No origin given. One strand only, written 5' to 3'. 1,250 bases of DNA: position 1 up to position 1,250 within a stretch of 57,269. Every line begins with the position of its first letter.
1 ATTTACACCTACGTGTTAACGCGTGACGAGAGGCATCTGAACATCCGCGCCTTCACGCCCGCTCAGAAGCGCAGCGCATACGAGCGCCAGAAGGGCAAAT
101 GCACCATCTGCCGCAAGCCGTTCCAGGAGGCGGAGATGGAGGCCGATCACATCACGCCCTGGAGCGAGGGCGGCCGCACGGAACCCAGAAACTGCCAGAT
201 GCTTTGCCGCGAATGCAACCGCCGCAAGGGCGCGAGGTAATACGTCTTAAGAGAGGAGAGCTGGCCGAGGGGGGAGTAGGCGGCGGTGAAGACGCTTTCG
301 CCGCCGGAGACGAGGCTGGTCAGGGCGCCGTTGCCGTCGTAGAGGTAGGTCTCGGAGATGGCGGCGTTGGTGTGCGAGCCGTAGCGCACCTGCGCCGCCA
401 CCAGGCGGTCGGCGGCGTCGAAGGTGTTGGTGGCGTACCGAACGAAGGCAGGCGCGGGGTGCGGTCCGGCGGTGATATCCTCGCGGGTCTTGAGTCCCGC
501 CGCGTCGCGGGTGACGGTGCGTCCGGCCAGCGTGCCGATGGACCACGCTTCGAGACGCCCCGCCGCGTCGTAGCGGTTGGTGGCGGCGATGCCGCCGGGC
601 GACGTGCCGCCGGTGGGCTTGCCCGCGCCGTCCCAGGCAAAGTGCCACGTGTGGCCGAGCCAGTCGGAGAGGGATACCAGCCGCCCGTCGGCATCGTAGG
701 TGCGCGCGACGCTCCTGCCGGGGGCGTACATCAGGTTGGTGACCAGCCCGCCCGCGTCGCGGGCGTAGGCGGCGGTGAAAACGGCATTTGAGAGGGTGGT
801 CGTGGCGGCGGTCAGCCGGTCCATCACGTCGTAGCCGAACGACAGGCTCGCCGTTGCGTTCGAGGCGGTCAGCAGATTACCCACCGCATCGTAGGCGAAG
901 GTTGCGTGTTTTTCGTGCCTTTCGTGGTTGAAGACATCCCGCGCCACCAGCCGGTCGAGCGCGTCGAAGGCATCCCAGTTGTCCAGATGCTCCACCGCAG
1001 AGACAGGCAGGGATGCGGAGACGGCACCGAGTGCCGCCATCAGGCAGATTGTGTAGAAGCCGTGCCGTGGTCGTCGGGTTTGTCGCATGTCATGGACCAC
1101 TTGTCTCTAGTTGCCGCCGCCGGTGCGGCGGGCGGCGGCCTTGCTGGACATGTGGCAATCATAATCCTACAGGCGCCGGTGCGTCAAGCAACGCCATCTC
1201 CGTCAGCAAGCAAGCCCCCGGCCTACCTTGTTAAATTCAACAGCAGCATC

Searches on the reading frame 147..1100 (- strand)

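Call 8: search_protein_families(library=pfam, proteins=[window:147-1100:-])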
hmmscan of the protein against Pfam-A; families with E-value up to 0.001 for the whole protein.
window:147-1100:- (317 aa): 1 family
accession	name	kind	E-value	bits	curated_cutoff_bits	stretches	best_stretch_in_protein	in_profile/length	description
PF05593.20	RHS_repeat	-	9.3e-16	58.2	22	2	135-170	1-36/38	RHS Repeat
